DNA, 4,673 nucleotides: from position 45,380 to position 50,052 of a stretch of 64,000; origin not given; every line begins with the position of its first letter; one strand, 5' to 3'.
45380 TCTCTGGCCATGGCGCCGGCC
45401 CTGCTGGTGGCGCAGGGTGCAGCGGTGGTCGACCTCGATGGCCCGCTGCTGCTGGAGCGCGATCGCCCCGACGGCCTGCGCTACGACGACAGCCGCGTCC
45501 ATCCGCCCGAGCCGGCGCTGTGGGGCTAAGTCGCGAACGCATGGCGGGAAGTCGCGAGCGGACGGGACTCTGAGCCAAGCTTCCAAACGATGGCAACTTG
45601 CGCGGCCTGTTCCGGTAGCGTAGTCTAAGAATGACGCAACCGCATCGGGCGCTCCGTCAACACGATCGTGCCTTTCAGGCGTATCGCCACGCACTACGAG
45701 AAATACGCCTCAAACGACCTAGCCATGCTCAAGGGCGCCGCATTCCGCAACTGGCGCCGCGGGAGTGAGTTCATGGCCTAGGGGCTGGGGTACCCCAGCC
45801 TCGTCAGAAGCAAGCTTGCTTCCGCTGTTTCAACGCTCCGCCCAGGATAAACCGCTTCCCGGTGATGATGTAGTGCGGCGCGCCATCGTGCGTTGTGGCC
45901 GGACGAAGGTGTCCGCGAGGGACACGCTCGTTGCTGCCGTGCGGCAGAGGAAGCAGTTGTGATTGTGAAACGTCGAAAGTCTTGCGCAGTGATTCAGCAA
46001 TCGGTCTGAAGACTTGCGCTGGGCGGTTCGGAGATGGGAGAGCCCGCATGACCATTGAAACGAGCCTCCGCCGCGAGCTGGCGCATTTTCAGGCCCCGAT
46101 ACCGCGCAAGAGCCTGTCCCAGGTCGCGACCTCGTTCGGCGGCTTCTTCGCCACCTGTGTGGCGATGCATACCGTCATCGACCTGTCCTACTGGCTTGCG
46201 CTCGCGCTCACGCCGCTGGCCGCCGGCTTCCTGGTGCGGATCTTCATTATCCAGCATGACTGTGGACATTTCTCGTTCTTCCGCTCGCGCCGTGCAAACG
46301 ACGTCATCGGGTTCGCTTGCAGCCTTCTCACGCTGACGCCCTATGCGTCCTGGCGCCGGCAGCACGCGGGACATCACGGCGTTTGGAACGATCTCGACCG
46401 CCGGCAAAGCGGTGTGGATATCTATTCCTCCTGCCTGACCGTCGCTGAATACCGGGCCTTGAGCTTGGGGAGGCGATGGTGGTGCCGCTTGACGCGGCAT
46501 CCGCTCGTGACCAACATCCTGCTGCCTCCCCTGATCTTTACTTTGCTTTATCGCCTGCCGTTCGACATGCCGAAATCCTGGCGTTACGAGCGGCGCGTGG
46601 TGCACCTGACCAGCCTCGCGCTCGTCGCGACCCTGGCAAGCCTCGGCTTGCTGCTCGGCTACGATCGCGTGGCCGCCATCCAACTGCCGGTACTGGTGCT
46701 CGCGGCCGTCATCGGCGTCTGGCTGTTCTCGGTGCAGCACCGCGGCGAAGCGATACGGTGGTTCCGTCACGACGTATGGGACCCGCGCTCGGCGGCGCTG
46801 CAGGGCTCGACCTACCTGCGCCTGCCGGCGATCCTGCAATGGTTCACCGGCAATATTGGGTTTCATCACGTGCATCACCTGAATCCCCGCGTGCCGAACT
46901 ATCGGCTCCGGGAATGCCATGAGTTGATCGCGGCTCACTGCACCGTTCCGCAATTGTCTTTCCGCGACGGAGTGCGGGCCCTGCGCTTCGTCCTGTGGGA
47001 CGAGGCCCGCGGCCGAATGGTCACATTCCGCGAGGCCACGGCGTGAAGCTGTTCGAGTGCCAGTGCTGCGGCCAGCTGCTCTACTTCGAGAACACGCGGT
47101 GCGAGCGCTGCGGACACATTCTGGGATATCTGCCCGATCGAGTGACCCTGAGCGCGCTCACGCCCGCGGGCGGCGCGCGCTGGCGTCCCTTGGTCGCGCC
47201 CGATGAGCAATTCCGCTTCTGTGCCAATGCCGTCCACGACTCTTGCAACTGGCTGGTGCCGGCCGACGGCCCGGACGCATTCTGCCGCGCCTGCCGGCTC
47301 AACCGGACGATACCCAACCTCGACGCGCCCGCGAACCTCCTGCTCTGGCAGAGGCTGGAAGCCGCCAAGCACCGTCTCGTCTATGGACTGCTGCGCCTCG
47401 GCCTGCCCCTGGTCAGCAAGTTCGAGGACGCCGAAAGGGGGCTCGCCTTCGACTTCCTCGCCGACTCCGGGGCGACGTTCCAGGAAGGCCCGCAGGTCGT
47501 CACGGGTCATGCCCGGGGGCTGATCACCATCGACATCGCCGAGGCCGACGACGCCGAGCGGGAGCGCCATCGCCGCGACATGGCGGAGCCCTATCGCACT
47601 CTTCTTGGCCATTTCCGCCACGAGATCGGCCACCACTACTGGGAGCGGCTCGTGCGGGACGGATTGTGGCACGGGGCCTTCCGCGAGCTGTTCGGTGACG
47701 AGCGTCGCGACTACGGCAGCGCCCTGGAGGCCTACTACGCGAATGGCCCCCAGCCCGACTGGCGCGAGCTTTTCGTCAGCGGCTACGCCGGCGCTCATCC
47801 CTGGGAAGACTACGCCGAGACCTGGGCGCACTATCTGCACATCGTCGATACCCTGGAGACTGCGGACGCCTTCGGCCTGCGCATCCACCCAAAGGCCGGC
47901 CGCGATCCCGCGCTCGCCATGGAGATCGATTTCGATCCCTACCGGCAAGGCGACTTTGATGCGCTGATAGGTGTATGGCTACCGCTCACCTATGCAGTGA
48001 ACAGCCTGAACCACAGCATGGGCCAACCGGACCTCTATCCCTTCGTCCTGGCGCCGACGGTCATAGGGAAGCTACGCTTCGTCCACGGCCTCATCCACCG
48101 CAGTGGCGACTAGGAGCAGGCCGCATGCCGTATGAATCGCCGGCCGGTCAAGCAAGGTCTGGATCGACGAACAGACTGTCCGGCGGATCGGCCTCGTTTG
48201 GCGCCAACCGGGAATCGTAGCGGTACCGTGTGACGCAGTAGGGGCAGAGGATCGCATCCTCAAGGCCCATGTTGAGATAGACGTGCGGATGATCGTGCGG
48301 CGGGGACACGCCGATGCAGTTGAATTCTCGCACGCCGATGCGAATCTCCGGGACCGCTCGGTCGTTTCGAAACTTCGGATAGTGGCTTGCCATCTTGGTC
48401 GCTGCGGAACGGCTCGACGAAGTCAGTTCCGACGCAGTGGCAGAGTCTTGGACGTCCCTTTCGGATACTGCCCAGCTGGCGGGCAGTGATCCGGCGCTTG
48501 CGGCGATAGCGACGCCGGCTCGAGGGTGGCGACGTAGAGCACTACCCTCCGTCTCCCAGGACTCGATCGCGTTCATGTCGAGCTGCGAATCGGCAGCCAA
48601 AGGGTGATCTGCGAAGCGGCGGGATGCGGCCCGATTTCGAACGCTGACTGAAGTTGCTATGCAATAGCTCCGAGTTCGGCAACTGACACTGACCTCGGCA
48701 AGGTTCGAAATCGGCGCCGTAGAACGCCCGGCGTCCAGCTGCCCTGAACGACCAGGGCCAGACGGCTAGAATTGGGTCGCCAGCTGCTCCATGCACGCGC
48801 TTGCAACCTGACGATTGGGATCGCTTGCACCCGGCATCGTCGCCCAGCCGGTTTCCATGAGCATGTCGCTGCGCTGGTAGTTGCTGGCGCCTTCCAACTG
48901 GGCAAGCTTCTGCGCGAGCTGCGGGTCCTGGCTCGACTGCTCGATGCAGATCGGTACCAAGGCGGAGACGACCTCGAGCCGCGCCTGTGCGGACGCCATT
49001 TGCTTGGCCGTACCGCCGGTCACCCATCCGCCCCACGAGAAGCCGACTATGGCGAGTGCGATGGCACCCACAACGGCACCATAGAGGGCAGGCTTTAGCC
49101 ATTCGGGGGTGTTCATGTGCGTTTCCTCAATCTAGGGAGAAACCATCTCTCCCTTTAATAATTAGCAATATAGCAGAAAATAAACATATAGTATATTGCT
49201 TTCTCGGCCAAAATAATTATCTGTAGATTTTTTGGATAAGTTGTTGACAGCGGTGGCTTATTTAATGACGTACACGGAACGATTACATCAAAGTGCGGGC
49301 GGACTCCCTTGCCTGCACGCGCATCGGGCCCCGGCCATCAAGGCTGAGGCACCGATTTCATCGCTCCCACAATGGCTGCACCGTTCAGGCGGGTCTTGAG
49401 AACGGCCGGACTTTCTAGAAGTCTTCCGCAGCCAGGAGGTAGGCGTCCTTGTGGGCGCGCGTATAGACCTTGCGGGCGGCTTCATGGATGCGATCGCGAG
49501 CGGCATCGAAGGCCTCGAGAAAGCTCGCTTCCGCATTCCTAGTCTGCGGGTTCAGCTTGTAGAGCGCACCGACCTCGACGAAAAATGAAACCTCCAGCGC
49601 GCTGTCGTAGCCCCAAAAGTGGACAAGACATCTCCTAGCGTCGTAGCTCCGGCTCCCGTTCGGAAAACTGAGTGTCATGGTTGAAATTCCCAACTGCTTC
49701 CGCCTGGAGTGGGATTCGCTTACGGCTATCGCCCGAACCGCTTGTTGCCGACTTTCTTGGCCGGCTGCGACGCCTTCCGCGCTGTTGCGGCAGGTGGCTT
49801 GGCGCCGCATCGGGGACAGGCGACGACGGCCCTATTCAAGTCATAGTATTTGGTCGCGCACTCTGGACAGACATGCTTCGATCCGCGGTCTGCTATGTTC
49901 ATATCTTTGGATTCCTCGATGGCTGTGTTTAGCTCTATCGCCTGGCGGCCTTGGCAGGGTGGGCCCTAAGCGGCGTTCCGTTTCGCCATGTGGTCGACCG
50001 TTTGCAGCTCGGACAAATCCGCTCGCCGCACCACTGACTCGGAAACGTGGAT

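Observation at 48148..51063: AT-richer islet packed with tiny minus-strand genes, including three unrelated Cys4 zinc-ribbon proteins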

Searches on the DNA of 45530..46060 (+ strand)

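Call 49: search_dna_similar(query=window:45530-46060:+, collection=plasmids, mode=distant, max_evalue=0.001, max_rows=10)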
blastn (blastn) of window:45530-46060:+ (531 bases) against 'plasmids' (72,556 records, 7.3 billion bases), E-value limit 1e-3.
No match.

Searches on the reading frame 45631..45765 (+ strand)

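Call 64: search_protein_families(library=pfam, max_evalue=1, proteins=[window:45631-45765:+])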
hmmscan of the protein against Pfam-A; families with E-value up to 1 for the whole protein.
seq(45 aa): 1 family
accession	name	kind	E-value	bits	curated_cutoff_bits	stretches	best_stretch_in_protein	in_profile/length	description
PF08439.15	Peptidase_M3_N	-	0.15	12.7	25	1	7-30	12-35/70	Oligopeptidase F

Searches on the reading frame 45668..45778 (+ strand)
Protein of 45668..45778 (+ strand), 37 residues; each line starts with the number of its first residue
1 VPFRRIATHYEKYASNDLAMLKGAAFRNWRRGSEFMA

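Call 66: search_dna_similar(query=window:45668-45778:+, collection=plasmids, mode=protein, max_evalue=1, max_rows=12)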
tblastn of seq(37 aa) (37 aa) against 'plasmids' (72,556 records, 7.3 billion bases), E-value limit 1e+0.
Records with a match: 41; places in all: 52; records where one place covers at least 80% of the query: 31.
Best place of each record, by identity: 80-90% 2; 60-80% 7; <60% 32.
By first word of the organism name: Rhizobium 16; Mesorhizobium 5; Agrobacterium 3; Gloeothece 3; Azospirillum 3; Novosphingobium 2; Bradyrhizobium 2; Blastomonas 1; Sphingomonas 1; Sphingobium 1; and 4 more.
By predicted mobility (MOB-suite, as given by PLSDB): conjugative 22; non-mobilizable 17; mobilizable 2.
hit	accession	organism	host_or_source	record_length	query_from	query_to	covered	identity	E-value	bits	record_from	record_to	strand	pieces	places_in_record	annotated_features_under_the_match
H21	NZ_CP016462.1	Blastomonas sp. RAC04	Microbial isolate,Algal phycosphere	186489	3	37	95%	57.1%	7e-3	38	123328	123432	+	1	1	IS5 family transposase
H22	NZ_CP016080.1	Mesorhizobium loti NZP2037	Lotus,cell culture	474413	3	34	86%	62.5%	2e-3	40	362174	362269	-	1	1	IS5 family transposase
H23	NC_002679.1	Mesorhizobium japonicum MAFF 303099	-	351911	3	34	86%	62.5%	2e-3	39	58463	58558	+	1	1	none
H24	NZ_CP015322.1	Mesorhizobium amorphae CCNWGS0123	Robinia pseudoacacia,cell culture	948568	3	34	86%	62.5%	5e-3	38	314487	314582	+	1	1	none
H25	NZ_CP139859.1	Mesorhizobium huakuii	Lotus japonicus,Pure culture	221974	3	37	95%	54.3%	6e-3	38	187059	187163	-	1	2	none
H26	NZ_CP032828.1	Sphingomonas paeninsulae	whole organism,soil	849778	3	37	95%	54.3%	2e-2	37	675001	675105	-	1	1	IS5 family transposase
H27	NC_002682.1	Mesorhizobium japonicum MAFF 303099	-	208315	3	37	95%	51.4%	1e-2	37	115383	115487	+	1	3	IS5 family transposase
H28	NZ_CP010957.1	Sphingobium sp. YBL2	cell culture,soil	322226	3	37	95%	51.4%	4e-2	36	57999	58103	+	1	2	cfa: cyclopropane fatty acyl phospholipid synthase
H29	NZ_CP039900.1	Agrobacterium tumefaciens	-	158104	3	37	95%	51.4%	5e-2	35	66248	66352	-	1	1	IS5-like element IS427 family transposase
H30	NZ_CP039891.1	Agrobacterium tumefaciens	-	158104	3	37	95%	51.4%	5e-2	35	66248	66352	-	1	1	IS5-like element IS427 family transposase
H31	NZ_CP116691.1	Agrobacterium tumefaciens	Lettuce,cell culture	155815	3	37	95%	51.4%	5e-2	35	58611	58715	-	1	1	IS5-like element IS427 family transposase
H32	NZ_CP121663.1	Rhizobium sp. CB3090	Gliricidia sp.,cell culture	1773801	3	37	95%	51.4%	1e-1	34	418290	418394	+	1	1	record has no annotation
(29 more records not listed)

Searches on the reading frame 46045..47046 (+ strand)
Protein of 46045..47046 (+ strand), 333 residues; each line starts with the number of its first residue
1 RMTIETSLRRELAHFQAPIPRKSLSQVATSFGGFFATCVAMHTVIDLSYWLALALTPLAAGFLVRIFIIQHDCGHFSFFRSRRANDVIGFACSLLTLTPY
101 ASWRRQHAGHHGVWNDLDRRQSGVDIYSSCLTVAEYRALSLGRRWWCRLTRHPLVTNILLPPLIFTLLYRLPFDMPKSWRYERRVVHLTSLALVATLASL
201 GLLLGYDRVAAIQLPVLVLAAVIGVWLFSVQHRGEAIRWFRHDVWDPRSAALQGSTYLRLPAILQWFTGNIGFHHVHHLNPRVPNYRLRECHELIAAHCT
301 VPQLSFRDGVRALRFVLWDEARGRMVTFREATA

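Call 64: search_protein_families(library=pfam, max_evalue=1, proteins=[window:46045-47046:+])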
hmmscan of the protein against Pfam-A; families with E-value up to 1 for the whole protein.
window:46045-47046:+ (333 aa): 1 family
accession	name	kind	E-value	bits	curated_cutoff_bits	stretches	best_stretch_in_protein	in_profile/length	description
PF00487.30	FA_desaturase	-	2.9e-35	122.7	29.7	1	50-300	3-243/253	Fatty acid desaturase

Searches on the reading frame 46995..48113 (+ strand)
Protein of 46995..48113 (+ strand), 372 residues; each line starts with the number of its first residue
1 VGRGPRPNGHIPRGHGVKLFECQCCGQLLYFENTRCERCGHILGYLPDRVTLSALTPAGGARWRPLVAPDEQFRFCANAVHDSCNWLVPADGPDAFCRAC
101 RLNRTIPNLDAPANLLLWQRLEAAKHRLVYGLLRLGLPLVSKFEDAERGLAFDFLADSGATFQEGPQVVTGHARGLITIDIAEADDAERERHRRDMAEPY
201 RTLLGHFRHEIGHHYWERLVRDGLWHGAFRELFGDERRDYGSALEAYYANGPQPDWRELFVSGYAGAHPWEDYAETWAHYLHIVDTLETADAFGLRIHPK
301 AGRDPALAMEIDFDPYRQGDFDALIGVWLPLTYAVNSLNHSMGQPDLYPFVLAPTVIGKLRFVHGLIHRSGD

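Call 39: search_protein_families(library=pfam, max_evalue=0.01, proteins=[window:46995-48113:+])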
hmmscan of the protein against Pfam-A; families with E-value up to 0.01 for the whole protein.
window:46995-48113:+ (372 aa): 2 families
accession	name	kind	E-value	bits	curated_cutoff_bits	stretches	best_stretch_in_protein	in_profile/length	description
PF15887.11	Peptidase_Mx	-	3.4e-107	357.7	27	1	116-365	3-235/236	Putative zinc-binding metallo-peptidase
PF10005.14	Zn_ribbon_DZR_6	-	9.8e-34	116.4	23.4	1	19-110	1-92/93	zinc-ribbon domain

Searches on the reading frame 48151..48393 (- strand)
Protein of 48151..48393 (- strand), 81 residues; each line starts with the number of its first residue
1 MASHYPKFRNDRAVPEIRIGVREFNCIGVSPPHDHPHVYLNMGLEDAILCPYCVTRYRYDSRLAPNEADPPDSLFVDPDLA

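Call 3: search_protein_families(library=pfam, max_evalue=0.1, proteins=[window:48151-48393:-])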
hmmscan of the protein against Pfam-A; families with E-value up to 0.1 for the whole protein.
seq(81 aa): 1 family
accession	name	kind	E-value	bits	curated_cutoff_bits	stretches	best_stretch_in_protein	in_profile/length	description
PF10276.14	zf-CHCC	-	3.7e-10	40.1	27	1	22-57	2-37/37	Zinc-finger domain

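Call 5: search_protein_families(library=ncbifam, max_evalue=0.01, proteins=[window:48151-48393:-])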
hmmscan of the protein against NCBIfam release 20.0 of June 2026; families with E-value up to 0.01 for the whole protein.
seq(81 aa): 0 families

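Call 6: search_protein_families(library=phrogs, max_evalue=0.01, proteins=[window:48151-48393:-])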
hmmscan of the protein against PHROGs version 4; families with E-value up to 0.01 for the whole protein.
seq(81 aa): 0 families

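Call 72: search_protein_families(library=padloc, max_evalue=0.01, proteins=[window:48151-48393:-])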
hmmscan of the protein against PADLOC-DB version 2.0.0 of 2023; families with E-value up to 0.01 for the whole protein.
seq(81 aa): 0 families

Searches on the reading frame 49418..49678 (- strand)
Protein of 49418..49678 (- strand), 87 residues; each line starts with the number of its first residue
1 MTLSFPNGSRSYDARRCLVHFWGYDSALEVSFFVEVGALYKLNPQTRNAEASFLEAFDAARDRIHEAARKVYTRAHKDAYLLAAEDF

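Call 3: search_protein_families(library=pfam, max_evalue=0.1, proteins=[window:49418-49678:-])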
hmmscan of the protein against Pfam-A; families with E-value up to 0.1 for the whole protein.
seq(87 aa): 1 family
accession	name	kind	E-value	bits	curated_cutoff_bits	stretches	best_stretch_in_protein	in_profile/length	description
PF07369.16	DUF1488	-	6.4e-16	58.6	22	1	3-78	1-75/82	Protein of unknown function (DUF1488)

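Call 5: search_protein_families(library=ncbifam, max_evalue=0.01, proteins=[window:49418-49678:-])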
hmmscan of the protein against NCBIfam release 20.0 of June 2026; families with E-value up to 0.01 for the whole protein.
seq(87 aa): 0 families

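Call 6: search_protein_families(library=phrogs, max_evalue=0.01, proteins=[window:49418-49678:-])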
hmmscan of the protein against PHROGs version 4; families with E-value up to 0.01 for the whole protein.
seq(87 aa): 0 families

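Call 25: search_solved_structures(query=window:49418-49678:-, max_evalue=10)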
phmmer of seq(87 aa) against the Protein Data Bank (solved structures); distinct sequences matched with E-value up to 10: 2.
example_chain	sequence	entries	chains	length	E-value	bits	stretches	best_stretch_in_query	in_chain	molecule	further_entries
4trq_B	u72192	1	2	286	0.22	15.5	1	10-59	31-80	Nuclear mRNA export protein THP1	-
3t5v_B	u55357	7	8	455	0.32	15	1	10-59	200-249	Nuclear mRNA export protein THP1 | THP1 isoform 1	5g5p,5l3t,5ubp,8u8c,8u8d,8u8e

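Call 72: search_protein_families(library=padloc, max_evalue=0.01, proteins=[window:49418-49678:-])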
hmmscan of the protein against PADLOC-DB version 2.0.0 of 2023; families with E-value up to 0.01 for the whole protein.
seq(87 aa): 0 families

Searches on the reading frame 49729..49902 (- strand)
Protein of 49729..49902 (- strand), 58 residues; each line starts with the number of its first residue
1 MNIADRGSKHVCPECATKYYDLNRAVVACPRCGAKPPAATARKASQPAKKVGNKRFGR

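Call 3: search_protein_families(library=pfam, max_evalue=0.1, proteins=[window:49729-49902:-])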
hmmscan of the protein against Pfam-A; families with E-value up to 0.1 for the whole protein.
seq(58 aa): 25 families
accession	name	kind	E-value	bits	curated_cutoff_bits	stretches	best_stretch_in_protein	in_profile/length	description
PF09538.15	FYDLN_acid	-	5.9e-13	49.9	23.9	1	1-49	1-49/105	Protein of unknown function (FYDLN_acid)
PF08271.17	Zn_Ribbon_TF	-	0.0014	18.6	29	1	11-34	2-27/43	TFIIB zinc-binding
PF14690.11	Zn_ribbon_ISL3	-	0.0021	18.8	25.5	0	26-36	2-12/47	zinc-finger of transposase IS204/IS1001/IS1096/IS1165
PF12773.13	DZR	-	0.0036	17.9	27.3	1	9-38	12-36/45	Double zinc ribbon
PF13248.11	Zn_ribbon_3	-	0.0058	16.5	27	0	27-38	3-13/26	zinc-ribbon domain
PF18912.6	DZR_2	-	0.007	16.6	27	1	7-36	19-46/56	Double zinc ribbon domain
PF12760.12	Zn_ribbon_IS1595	-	0.0077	16.6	25.4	1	7-34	16-45/46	Transposase zinc-ribbon domain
PF14369.11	Zn_ribbon_19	-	0.0085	16.7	30.8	0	25-33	20-28/35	zinc-ribbon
PF14952.11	zf-tcix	-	0.017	15.2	31.2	0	23-38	7-22/42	Putative treble-clef, zinc-finger, Zn-binding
PF09297.16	Zn_ribbon_NUD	-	0.018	15.2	24.8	0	1-20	13-32/32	NADH pyrophosphatase zinc ribbon domain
PF14768.12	RPA_interact_C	-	0.02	15.8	25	1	11-38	1-27/80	Replication protein A interacting C-terminal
PF18439.7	zf_UBZ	-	0.031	14.4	25.6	0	27-35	3-11/32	Ubiquitin-Binding Zinc Finger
PF07754.17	HVO_2753_ZBP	-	0.034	14.4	33.2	0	5-16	12-23/46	Small zinc finger protein HVO_2753-like, Zn-binding pocket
PF01155.25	HypA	-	0.035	14.6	28.9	1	3-35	64-95/112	Hydrogenase/urease nickel incorporation, metallochaperone, hypA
PF24463.1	DUF7577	-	0.036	14.1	28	0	26-34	2-10/27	Domain of unknown function (DUF7577)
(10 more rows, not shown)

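Call 5: search_protein_families(library=ncbifam, max_evalue=0.01, proteins=[window:49729-49902:-])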
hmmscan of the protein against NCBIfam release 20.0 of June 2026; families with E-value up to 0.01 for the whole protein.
seq(58 aa): 2 families
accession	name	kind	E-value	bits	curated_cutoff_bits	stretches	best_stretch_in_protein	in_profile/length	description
TIGR02300.1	FYDLN_acid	hypoth_equivalog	7e-11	42.7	41.65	1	4-46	4-46/129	TIGR02300 family protein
NF003058.0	PRK03976.1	equivalog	0.0039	17.1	87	1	6-36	33-64/91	50S ribosomal protein L37ae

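Call 6: search_protein_families(library=phrogs, max_evalue=0.01, proteins=[window:49729-49902:-])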
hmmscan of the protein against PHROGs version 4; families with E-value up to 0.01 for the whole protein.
seq(58 aa): 2 families
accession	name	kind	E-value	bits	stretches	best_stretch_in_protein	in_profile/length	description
phrog_9188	-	unknown function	0.0017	19.5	1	2-34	31-62/70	-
phrog_4875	-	unknown function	0.0039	18.3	1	9-35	12-39/77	-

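Call 72: search_protein_families(library=padloc, max_evalue=0.01, proteins=[window:49729-49902:-])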
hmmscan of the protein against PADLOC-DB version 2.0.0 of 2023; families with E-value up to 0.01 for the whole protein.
seq(58 aa): 1 family
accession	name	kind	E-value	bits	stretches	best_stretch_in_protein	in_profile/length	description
PDLC01691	Cas12f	-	0.0054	14.7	1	4-35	283-314/332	CAS-V-F; effector__SPE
